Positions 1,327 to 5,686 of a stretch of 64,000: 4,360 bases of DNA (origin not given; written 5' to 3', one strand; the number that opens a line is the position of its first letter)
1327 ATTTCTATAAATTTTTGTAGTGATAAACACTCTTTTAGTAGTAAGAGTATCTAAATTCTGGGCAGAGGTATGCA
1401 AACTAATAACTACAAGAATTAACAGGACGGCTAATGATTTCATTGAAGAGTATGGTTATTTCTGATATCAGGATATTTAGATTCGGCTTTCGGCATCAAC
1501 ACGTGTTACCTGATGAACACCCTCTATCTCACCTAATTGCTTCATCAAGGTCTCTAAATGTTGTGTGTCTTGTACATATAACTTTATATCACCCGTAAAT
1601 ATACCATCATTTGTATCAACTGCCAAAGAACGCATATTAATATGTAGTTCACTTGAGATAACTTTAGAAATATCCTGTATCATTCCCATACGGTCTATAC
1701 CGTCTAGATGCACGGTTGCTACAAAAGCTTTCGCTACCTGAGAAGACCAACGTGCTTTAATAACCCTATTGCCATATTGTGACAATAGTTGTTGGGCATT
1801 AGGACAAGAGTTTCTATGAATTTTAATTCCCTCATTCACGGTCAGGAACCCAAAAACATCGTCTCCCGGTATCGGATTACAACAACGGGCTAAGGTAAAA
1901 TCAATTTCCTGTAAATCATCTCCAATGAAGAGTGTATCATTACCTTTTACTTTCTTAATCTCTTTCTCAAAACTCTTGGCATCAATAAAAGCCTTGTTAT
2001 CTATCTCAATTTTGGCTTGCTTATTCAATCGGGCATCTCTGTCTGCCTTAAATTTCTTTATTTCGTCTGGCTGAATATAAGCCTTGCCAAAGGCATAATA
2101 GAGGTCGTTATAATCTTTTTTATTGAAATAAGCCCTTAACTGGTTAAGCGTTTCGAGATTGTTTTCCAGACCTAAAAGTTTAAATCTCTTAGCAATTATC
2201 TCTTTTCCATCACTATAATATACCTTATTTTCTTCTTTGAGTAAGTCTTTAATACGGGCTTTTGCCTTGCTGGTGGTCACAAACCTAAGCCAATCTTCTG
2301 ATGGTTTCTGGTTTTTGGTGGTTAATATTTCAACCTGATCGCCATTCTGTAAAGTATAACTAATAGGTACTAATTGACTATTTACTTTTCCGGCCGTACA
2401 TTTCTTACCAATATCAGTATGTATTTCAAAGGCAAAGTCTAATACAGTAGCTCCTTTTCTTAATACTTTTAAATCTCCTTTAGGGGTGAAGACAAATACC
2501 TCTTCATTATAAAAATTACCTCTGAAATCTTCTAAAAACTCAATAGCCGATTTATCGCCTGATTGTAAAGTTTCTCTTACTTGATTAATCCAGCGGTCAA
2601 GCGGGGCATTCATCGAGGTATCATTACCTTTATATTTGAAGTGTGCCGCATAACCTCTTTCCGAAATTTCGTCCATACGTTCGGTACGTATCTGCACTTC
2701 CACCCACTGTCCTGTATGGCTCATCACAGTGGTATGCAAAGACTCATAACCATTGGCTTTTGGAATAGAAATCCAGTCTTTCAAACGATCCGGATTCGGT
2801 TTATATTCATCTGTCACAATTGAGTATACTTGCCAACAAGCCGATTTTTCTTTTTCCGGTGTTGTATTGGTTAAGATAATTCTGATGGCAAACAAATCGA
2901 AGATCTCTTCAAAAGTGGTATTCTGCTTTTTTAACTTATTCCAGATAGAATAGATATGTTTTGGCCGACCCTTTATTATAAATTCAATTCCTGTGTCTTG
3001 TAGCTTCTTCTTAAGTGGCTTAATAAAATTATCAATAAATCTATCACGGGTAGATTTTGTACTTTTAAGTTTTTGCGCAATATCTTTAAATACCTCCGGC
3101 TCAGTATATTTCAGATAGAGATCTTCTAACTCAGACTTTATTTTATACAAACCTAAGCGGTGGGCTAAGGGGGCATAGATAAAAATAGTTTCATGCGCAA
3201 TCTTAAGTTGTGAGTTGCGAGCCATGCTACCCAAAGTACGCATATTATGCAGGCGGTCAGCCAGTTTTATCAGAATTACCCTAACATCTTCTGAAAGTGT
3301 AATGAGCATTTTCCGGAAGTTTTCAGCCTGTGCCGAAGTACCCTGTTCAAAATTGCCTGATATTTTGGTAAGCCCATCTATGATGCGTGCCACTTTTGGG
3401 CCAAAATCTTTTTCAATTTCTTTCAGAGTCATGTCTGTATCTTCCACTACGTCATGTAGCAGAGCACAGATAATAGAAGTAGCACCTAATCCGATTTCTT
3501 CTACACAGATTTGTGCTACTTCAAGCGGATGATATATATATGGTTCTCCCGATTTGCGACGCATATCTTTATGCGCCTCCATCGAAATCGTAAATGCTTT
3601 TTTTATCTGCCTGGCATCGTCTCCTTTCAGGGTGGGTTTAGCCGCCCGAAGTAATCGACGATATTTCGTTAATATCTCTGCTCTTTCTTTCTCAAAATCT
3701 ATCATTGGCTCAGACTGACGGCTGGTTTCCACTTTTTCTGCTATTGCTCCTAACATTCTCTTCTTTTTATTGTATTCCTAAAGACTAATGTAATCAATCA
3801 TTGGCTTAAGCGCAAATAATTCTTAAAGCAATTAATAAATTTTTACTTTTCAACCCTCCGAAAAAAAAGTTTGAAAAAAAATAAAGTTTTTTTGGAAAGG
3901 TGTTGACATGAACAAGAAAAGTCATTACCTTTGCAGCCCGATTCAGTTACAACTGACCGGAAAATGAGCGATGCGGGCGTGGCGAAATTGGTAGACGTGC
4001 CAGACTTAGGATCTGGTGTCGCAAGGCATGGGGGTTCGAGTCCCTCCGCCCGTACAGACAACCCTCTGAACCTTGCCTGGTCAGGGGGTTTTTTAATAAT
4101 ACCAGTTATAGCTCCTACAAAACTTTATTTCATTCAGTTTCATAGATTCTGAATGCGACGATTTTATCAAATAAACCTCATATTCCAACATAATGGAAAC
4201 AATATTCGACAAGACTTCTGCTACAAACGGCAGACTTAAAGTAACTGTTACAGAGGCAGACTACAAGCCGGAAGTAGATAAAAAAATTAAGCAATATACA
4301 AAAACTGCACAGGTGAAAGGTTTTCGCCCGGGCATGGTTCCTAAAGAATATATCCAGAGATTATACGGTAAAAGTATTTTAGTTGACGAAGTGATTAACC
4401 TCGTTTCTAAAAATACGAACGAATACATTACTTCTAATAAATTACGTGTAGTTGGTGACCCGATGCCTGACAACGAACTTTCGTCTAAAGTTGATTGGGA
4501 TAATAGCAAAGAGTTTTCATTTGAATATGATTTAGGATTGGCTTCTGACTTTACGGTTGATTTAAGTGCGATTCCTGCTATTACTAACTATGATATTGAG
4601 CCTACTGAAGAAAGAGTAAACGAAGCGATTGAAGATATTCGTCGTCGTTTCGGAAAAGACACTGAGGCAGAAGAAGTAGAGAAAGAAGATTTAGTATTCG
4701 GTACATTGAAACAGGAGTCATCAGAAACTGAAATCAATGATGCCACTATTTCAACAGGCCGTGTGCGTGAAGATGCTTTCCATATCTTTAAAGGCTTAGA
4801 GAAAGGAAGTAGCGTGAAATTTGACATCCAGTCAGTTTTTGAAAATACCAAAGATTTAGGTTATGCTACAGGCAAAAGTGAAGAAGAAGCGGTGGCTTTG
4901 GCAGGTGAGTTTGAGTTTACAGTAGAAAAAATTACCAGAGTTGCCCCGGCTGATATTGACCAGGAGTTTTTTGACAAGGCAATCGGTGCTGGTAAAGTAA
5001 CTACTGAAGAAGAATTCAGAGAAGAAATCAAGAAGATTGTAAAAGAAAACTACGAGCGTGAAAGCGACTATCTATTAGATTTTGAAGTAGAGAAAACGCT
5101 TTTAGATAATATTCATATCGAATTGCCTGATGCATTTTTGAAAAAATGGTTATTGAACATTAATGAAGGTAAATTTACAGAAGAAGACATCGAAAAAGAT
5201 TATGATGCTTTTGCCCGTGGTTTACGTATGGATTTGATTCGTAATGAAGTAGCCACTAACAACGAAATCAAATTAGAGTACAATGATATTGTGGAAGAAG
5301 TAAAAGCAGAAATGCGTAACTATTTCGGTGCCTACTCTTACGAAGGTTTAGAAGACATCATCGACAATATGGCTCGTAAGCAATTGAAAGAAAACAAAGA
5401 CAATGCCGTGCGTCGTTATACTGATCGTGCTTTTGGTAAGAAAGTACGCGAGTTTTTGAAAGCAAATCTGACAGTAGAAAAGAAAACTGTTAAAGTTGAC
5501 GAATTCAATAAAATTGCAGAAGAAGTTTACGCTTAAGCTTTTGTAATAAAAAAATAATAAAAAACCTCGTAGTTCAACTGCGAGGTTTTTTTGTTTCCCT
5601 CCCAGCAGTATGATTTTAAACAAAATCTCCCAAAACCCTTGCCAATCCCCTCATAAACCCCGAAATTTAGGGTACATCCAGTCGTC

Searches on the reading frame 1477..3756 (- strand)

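Call 62: search_protein_families(library=pfam, proteins=[window:1477-3756:-], max_evalue=0.00001)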
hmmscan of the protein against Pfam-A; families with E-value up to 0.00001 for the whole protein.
window:1477-3756:- (759 aa): 6 families
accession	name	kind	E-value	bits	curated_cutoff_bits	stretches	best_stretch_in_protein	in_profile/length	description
PF13328.12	HD_4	-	4.7e-43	147.1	27.2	1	54-203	1-155/156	HD domain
PF04607.23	RelA_SpoT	-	5.6e-37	126.9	27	1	263-378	1-111/113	Region found in RelA / SpoT proteins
PF02824.27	TGS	-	1.4e-22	79.9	22.2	1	420-479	1-60/60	TGS domain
PF13291.12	ACT_4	-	7.3e-19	68.7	27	1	676-752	3-80/80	ACT domain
PF01966.28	HD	-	2.6e-09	37.8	22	1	73-172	1-116/116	HD domain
PF19296.4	RelA_AH_RIS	-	3.3e-08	34.3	23.8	1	492-652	3-173/185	RelA/SpoT, AH and RIS domains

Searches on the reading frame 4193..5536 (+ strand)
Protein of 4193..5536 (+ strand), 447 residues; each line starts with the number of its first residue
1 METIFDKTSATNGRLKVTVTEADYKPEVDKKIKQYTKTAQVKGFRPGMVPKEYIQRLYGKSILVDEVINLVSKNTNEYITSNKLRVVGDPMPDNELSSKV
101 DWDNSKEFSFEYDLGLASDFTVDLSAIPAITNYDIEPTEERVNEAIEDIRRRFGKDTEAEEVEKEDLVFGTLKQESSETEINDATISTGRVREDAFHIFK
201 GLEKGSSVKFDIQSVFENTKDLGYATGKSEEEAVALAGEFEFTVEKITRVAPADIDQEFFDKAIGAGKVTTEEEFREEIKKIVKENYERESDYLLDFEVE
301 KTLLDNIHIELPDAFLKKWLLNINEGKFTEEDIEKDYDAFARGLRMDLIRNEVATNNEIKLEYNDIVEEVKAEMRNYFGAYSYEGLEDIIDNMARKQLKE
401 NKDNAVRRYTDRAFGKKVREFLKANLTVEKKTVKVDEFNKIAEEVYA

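Call 62: search_protein_families(library=pfam, proteins=[window:4193-5536:+], max_evalue=0.00001)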
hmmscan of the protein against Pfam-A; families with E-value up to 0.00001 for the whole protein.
window:4193-5536:+ (447 aa): 1 family
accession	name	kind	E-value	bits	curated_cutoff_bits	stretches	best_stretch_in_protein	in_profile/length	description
PF05697.18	Trigger_N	-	1.6e-29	103.5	22.2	1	1-148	1-143/144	Bacterial trigger factor protein (TF)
